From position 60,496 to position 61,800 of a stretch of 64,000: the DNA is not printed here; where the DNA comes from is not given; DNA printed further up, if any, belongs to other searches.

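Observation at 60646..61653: Eukaryote-type PARG homolog with a degenerate catalytic signature, at the edge of a lower-GC patch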

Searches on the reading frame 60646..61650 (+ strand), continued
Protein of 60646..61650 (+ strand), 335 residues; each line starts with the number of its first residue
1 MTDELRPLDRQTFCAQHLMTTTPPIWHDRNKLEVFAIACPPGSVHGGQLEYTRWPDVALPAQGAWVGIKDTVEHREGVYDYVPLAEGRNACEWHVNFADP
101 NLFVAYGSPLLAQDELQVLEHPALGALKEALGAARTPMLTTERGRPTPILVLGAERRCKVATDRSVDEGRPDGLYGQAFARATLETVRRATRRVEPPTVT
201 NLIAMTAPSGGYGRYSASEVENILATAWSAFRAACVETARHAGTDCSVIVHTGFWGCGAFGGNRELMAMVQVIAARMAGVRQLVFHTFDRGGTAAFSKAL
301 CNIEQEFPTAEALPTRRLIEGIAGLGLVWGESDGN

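Call 38: find_related_loci(query=A1, collection=genome_contigs, flank=10000)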
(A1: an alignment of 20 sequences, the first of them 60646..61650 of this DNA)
Query A1 (335 aa) in genome_contigs; peptide patterns used: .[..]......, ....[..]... (x = any residue, [..] = any of these).
467 stretches matched a pattern; 288 encode a relative of the query (tblastn E <= 1e-3); the best 80 are kept; 80 distinct loci.
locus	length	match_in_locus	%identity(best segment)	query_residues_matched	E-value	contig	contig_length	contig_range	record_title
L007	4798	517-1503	59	7-335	3e-119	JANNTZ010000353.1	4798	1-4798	MAG: Acidobacteriota bacterium isolate SOY_30_metabat_319 SOY_30_k141_1918702, whole genome shotgun sequence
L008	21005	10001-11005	55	1-335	7e-118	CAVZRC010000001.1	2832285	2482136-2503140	MAG: uncultured Planctomycetota bacterium isolate MFD09671.bin.2.109 genome assembly, contig: contig_10675, whole genome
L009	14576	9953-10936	58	8-335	4e-117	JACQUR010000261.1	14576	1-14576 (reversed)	MAG: Chloroflexi bacterium isolate NC_groundwater_1442_Ag_S-0.65um_69_44 S_p65_S5_coassembly_k141_2673374, whole genome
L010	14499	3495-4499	54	1-335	1e-115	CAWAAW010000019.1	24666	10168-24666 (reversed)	MAG: uncultured Planctomycetota bacterium isolate MFD01716.bin.2.43 genome assembly, contig: contig_21766, whole genome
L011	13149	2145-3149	54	1-335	1e-114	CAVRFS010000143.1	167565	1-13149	MAG: uncultured Planctomycetota bacterium isolate MFD04463.bin.2.108 genome assembly, contig: contig_9264, whole genome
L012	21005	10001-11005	55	1-335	6e-114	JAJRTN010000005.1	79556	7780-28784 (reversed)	MAG: Candidatus Hydrogenedentota bacterium isolate Dive96_bin1.67 k141_119678, whole genome shotgun sequence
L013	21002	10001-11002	53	1-335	6e-113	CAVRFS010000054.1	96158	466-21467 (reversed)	MAG: uncultured Planctomycetota bacterium isolate MFD04463.bin.2.108 genome assembly, contig: contig_43018, whole genome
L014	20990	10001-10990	53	7-335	1e-110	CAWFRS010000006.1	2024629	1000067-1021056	MAG: uncultured Planctomycetota bacterium isolate MFD09671.bin.2.141 genome assembly, contig: contig_11920, whole genome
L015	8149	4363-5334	55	5-335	5e-109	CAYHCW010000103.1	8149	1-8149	MAG TPA_asm: uncultured Gemmatimonas sp. isolate ERP119702_co3_135 genome assembly, contig: NODE_7047_length_8149_cov_7.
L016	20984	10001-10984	53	7-335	2e-108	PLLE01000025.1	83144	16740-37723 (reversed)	MAG: Chloroflexi bacterium isolate fen_1079 73.20120800_E3X.6_contig_2085, whole genome shotgun sequence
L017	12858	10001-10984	53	7-335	2e-108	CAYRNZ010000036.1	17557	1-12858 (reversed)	MAG TPA_asm: uncultured Synergistaceae bacterium isolate SRP192927_co7_701 genome assembly, contig: NODE_5943_length_175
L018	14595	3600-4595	53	1-335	2e-107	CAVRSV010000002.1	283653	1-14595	MAG: uncultured Acidobacteriota bacterium isolate MFD02923.bin.1.166 genome assembly, contig: contig_15567, whole genome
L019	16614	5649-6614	53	8-335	2e-106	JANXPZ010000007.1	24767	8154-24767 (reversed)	MAG: Candidatus Eisenbacteria bacterium isolate GL140_4_concoct_147_sub GL140_4_k141_2411334, whole genome shotgun seque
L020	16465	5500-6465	53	8-335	2e-106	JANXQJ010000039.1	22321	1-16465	MAG: Deltaproteobacteria bacterium isolate GL140_5_concoct_145_sub GL140_5_k141_1421237, whole genome shotgun sequence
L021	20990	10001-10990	54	5-335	3e-106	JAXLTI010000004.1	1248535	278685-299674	MAG: bacterium isolate STL-ARS1 C1.278.fa-4, whole genome shotgun sequence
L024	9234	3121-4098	52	7-335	2e-105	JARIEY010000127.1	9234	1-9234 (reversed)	MAG: Gemmatimonadota bacterium isolate BENA-out-Oct20 Bena-sal-Oct20-C7584, whole genome shotgun sequence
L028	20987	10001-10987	52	1-335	4e-104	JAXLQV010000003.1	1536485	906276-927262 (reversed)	MAG: Thermoanaerobaculia bacterium isolate STL-ACI12 C1.273.fa-3, whole genome shotgun sequence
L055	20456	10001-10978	48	5-333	6e-97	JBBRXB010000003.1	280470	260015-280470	MAG: Candidatus Limnocylindrales bacterium isolate La4_metabat2.136 La4_metabat2.136_K_2140756_L_280470_cov_24.1077, who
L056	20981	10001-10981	51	1-335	7e-97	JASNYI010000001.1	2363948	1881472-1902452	MAG: Thermoanaerobaculia bacterium isolate ACID-3 HKU-EGSB-ACID-3_1, whole genome shotgun sequence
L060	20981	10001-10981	51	7-335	3e-96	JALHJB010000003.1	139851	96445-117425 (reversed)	MAG: Actinomycetes bacterium isolate 7-NCT_026 scaffold_25, whole genome shotgun sequence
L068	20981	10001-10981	50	7-335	2e-94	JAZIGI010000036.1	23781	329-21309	MAG: Actinomycetota bacterium isolate R1July2020-bin.2 R1July2020-bin.2_NODE_962_length_237813.079902, whole genome shot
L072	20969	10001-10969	52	8-335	3e-94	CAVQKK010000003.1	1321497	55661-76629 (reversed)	MAG: uncultured Chloroflexia bacterium isolate MFD02416.bin.1.295 genome assembly, contig: contig_1576, whole genome sho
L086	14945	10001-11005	49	1-335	3e-92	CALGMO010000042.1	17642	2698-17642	MAG: uncultured Fimbriimonadaceae bacterium isolate R1_Bin_Bin_134_sub_1 genome assembly, contig: c_000003802920, whole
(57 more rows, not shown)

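Call 42: search_protein_families(library=pfam, proteins=[L020:2236-3918:+, L055:10963-12021:+, L086:12306-13277:-, L056:8466-9908:+, L060:10960-12951:+, L068:10984-12888:+, L072:10962-14834:+, L015:5407-5856:+, L028:3673-4128:-, L024:1166-2296:-], max_evalue=0.001)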
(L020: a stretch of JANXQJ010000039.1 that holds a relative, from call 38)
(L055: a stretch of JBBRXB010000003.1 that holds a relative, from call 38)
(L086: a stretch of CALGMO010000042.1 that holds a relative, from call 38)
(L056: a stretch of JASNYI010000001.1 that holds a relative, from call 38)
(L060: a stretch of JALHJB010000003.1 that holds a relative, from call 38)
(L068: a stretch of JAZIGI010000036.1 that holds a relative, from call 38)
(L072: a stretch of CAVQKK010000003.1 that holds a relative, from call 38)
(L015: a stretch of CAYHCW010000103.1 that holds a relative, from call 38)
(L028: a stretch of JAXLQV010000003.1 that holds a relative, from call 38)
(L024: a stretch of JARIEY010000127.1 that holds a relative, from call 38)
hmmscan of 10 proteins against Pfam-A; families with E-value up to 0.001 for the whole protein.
L020:2236-3918:+ (560 aa): 6 families
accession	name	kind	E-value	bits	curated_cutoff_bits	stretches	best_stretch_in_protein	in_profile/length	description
PF03747.19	ADP_ribosyl_GH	-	3.6e-71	240.6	26.2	1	222-524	1-286/287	ADP-ribosylglycohydrolase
PF22785.1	Tc-R-P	-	7.8e-14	52.5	27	1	51-163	13-106/106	Polymorphic toxin system, DSP-PTPase phosphatase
PF22784.1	PTP-SAK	-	1.6e-12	48.1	27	1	51-195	21-150/153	Swiss Army Knife protein, DSP-PTPase phosphatase domain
PF05706.17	CDKN3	-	1.3e-07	31.9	20.7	1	106-158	103-155/168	Cyclin-dependent kinase inhibitor 3 (CDKN3)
PF22741.1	PTP-NADK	-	6.4e-07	29.4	27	1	103-167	76-140/163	DSP-PTPase phosphatase fused to NAD+ Kinase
PF00782.25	DSPc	-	4.1e-06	27.1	33.5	1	121-194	58-124/133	Dual specificity phosphatase, catalytic domain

L055:10963-12021:+ (352 aa): 1 family
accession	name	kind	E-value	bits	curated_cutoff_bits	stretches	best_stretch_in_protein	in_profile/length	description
PF03747.19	ADP_ribosyl_GH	-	2.4e-64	218.2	26.2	1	50-328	1-287/287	ADP-ribosylglycohydrolase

L086:12306-13277:- (323 aa): 1 family
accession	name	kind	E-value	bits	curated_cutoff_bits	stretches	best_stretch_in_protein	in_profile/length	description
PF03747.19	ADP_ribosyl_GH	-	3e-68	231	26.2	1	15-276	1-287/287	ADP-ribosylglycohydrolase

L056:8466-9908:+ (480 aa): 2 families
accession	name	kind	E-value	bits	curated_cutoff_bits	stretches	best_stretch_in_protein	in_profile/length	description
PF25583.1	WCX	-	4.9e-16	59.3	23.9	1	399-476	2-76/76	WCX domain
PF13280.12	WYL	-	2.4e-13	50.3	21.8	1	303-370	2-70/70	WYL domain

L060:10960-12951:+ (663 aa): 3 families
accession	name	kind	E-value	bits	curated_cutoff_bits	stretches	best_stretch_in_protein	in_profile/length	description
PF00664.28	ABC_membrane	-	2.3e-40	139.5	28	1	56-327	3-274/274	ABC transporter transmembrane region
PF00005.33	ABC_tran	-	3.9e-33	115.4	25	1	408-557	1-137/137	ABC transporter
PF02463.25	SMC_N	-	9.9e-06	25.6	40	0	510-599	135-211/220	RecF/RecN/SMC N terminal domain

L068:10984-12888:+ (634 aa): 3 families
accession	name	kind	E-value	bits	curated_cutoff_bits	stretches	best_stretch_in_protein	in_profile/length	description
PF00664.28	ABC_membrane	-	6.5e-41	141.3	28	1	48-319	3-274/274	ABC transporter transmembrane region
PF00005.33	ABC_tran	-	6.7e-32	111.4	25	1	400-549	1-137/137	ABC transporter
PF02463.25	SMC_N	-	5.8e-06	26.3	40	1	482-591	135-211/220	RecF/RecN/SMC N terminal domain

L072:10962-14834:+ (1290 aa): 6 families
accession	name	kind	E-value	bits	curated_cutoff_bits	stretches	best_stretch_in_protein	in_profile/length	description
PF00580.27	UvrD-helicase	-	1.9e-56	192.2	23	2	316-423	166-270/271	UvrD/REP helicase N-terminal domain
PF12705.13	PDDEXK_1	-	2e-40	139.8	22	1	1040-1286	1-247/247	PD-(D/E)XK nuclease superfamily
PF13361.12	UvrD_C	-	2.7e-39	136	25.6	1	443-880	2-348/350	UvrD-like helicase C-terminal domain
PF13245.12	AAA_19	-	1.7e-17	64.3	25.1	1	31-409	8-134/134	AAA domain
PF13538.12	UvrD_C_2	-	2e-10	40.8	27.4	1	858-877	32-51/52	UvrD-like helicase C-terminal domain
PF13604.12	AAA_30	-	2.8e-05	24.4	27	0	25-112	5-67/191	AAA domain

L015:5407-5856:+ (149 aa): 0 families

L028:3673-4128:- (151 aa): 0 families

L024:1166-2296:- (376 aa): 2 families
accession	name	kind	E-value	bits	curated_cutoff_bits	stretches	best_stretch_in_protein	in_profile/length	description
PF13280.12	WYL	-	2e-20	73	21.8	1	195-264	1-70/70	WYL domain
PF25583.1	WCX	-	1.6e-05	25.6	23.9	1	299-368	2-75/76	WCX domain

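Call 57: fold_search(model_id=the predicted structure, library=viral)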
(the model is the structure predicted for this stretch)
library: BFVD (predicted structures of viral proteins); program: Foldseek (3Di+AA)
matches with E <= 10: 684; with E <= 0.001: 48
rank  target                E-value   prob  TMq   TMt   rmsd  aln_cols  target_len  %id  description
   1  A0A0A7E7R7            1.7e-13  1.00  0.59  0.49   5.6       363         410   15  (no name in the UniProt tables at hand)
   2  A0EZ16                1.6e-12  1.00  0.62  0.36   7.1       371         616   13  Poly ADP-ribose glycohydrolase [Ectropis obliqua nucleopolyhedrovirus]
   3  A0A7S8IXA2            4.5e-11  1.00  0.53  0.35   4.7       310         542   10  PARG [Lymantria dispar multicapsid nuclear polyhedrosis virus]
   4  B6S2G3                9.4e-11  1.00  0.60  0.46   6.9       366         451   10  (no name in the UniProt tables at hand)
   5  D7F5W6                6.6e-10  1.00  0.58  0.48   7.1       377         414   12  (no name in the UniProt tables at hand)
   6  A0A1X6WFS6            4.1e-09  1.00  0.46  0.35   9.4       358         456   16  (no name in the UniProt tables at hand)
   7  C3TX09                5.2e-09  1.00  0.52  0.32   7.1       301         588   12  Pagr [Euproctis pseudoconspersa nucleopolyhedrovirus]
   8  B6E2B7                6.2e-09  1.00  0.53  0.41   4.8       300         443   14  p52 [Ophiusa disjungens nucleopolyhedrovirus]
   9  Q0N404                1.3e-08  1.00  0.57  0.41   8.8       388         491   11  Ld141-like protein [Clanis bilineata nucleopolyhedrovirus]
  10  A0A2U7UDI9            2.7e-08  1.00  0.48  0.43   7.4       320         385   14  Microbial-type PARG catalytic domain-containing protein [Pandoravirus neocaledonia]
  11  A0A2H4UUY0            4.1e-08  1.00  0.45  0.31  11.8       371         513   11  Microbial-type PARG catalytic domain-containing protein [Bodo saltans virus]
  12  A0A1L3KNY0            5.2e-08  1.00  0.44  0.19   9.2       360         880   13  (no name in the UniProt tables at hand)
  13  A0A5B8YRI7            7.5e-08  1.00  0.51  0.34   5.0       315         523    8  PARG [Chrysodeixis includens nucleopolyhedrovirus]
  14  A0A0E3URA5            9.0e-08  1.00  0.52  0.30   5.8       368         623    8  Parg [Lambdina fiscellaria nucleopolyhedrovirus]
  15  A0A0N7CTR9            1.0e-07  1.00  0.58  0.39   6.8       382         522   10  PARG [Buzura suppressaria nuclear polyhedrosis virus]
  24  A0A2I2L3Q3            9.0e-07  1.00  0.48  0.61   5.8       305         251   10  TIGR02452 family protein (DUF2263) [Orpheovirus IHUMI-LCC2]
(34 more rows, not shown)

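Call 72: search_protein_families(library=pfam, alignment_id=A3, max_evalue=0.00001)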
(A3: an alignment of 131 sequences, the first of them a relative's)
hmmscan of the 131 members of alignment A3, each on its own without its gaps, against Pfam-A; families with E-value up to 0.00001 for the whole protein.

A. member 1, L002:6553-7998:+ (482 aa): 6 families
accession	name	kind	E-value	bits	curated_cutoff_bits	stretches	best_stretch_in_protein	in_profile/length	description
PF00158.32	Sigma54_activat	-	4.6e-70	235.1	20.2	1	152-317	2-167/168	Sigma-54 interaction domain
PF00072.30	Response_reg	-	7.6e-31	107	30.2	1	13-119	1-107/111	Response regulator receiver domain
PF25601.1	AAA_lid_14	-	1.9e-23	82.5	27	1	323-402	1-80/87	AAA+ ATPase lid domain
PF14532.12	Sigma54_activ_2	-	4.1e-21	76.1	25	1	153-322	2-138/138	Sigma-54 interaction domain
PF07728.20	AAA_5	-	7.7e-08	32.9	22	1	175-295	2-125/139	AAA domain (dynein-related subfamily)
PF02954.25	HTH_8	-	9.4e-08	32.1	22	1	426-464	4-42/42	Bacterial regulatory protein, Fis family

B. families by the number of members that match (of 131 scanned): 119 families (the first 25 are shown)
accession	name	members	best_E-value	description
PF00664.28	ABC_membrane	3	6.5e-41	ABC transporter transmembrane region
PF02463.25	SMC_N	3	2.4e-08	RecF/RecN/SMC N terminal domain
PF01381.28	HTH_3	3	3.3e-08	Helix-turn-helix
PF13560.12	HTH_31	3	1.3e-07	Helix-turn-helix domain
PF05547.17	Peptidase_M6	2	1.7e-71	Immune inhibitor A peptidase M6, catalytic domain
PF20774.2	InhA-like_VEG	2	7.3e-35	Immune inhibitor A-like metallopeptidase, VEG domain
PF13173.12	AAA_14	2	1.9e-34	AAA domain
PF00005.33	ABC_tran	2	3.9e-33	ABC transporter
PF20773.4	InhA-like_MAM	2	2.7e-30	Immune inhibitor A-like, MAM domain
PF13191.12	AAA_16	2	3e-15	AAA ATPase domain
PF19993.5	DO-GTPase2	2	9.3e-10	Double-GTPase 2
PF13860.13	FlgD_ig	2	3.9e-09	FlgD Ig-like domain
PF10923.14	BrxC_BrxD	1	1.5e-164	BREX system ATP-binding protein BrxC/D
PF10566.15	Glyco_hydro_97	1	7e-104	Glycoside hydrolase 97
PF02646.22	RmuC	1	9e-95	RmuC family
PF03747.19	ADP_ribosyl_GH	1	2.4e-64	ADP-ribosylglycohydrolase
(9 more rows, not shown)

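Call 76: search_protein_families(library=pfam, proteins=[P0253, P0148, P0213, P0131, P0157, P0162, P0185, P0246], max_evalue=0.01)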
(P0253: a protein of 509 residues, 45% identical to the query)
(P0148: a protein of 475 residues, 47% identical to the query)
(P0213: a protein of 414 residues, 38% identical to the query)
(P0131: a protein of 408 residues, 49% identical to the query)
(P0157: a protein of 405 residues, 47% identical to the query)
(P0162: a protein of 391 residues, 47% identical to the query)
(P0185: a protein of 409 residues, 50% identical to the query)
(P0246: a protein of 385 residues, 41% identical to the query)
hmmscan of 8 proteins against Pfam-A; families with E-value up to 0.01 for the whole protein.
P0253 (509 aa): 7 families
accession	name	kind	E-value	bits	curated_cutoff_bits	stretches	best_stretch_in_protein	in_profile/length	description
PF05028.20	PARG_cat_C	-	2e-11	44.3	26.3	1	416-482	134-194/207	Poly (ADP-ribose) glycohydrolase (PARG), Macro domain fold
PF22785.1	Tc-R-P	-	8.6e-11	42.8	27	1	47-147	13-105/106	Polymorphic toxin system, DSP-PTPase phosphatase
PF22784.1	PTP-SAK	-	1.8e-10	41.5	27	1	48-173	22-152/153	Swiss Army Knife protein, DSP-PTPase phosphatase domain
PF05706.17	CDKN3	-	7.6e-07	29.4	20.7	1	55-146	69-158/168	Cyclin-dependent kinase inhibitor 3 (CDKN3)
PF00782.25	DSPc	-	0.0001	22.5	33.5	1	112-167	64-120/133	Dual specificity phosphatase, catalytic domain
PF13350.11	Y_phosphatase3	-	0.00041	20.8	22.2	1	43-148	35-155/240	Tyrosine phosphatase family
PF00102.32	Y_phosphatase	-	0.0017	18.5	20.9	1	118-173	166-227/234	Protein-tyrosine phosphatase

P0148 (475 aa): 1 family
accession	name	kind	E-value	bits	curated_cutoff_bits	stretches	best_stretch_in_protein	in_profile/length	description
PF05028.20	PARG_cat_C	-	2.5e-13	50.5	26.3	1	322-430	115-199/207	Poly (ADP-ribose) glycohydrolase (PARG), Macro domain fold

P0213 (414 aa): 2 families
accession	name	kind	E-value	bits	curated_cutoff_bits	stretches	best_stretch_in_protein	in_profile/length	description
PF05028.20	PARG_cat_C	-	4.5e-13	49.7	26.3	1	292-364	130-199/207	Poly (ADP-ribose) glycohydrolase (PARG), Macro domain fold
PF03118.21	RNA_pol_A_CTD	-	1.1e-06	28.6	23.8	1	6-69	7-67/67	Bacterial RNA polymerase, alpha chain C terminal domain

P0131 (408 aa): 1 family
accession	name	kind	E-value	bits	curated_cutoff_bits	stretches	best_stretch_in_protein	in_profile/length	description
PF05028.20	PARG_cat_C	-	1.6e-13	51.2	26.3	1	280-366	115-203/207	Poly (ADP-ribose) glycohydrolase (PARG), Macro domain fold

P0157 (405 aa): 6 families
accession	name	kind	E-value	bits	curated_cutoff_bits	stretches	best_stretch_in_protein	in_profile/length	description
PF05028.20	PARG_cat_C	-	5.5e-12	46.2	26.3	1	228-354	91-203/207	Poly (ADP-ribose) glycohydrolase (PARG), Macro domain fold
PF00642.30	zf-CCCH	-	4.6e-05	23.7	20.5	1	3-26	2-26/27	Zinc finger C-x8-C-x5-C-x3-H type (and similar)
PF16131.11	Torus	-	0.00029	21.8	29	1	5-32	71-98/109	Torus domain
PF18345.7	zf_CCCH_4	-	0.00092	19.7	29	1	7-25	1-19/19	Zinc finger domain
PF14608.12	zf-CCCH_2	-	0.0011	19.9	25.8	1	6-25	1-18/19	RNA-binding, Nab2-type zinc finger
PF18044.7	zf-CCCH_4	-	0.0015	18.6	24.6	1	5-25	1-21/22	CCCH-type zinc finger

P0162 (391 aa): 1 family
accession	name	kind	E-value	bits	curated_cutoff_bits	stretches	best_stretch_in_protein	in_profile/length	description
PF05028.20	PARG_cat_C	-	6.4e-13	49.2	26.3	1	257-343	114-201/207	Poly (ADP-ribose) glycohydrolase (PARG), Macro domain fold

P0185 (409 aa): 0 families

P0246 (385 aa): 1 family
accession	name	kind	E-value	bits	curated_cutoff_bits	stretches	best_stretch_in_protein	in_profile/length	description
PF05028.20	PARG_cat_C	-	6.1e-12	46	26.3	1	231-335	113-203/207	Poly (ADP-ribose) glycohydrolase (PARG), Macro domain fold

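Call 81: find_encoding_contigs(protein=P0003, flank=5000, max_places=2)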
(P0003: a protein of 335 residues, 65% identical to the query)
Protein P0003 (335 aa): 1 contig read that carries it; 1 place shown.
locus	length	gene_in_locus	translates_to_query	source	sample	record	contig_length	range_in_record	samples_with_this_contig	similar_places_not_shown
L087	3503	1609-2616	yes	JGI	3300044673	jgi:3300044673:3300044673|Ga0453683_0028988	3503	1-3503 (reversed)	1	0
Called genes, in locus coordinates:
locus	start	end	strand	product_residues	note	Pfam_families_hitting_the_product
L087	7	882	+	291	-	-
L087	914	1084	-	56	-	-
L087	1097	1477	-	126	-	PF05685:Uma2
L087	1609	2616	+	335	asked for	PF05028:PARG_cat_C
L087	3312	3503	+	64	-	?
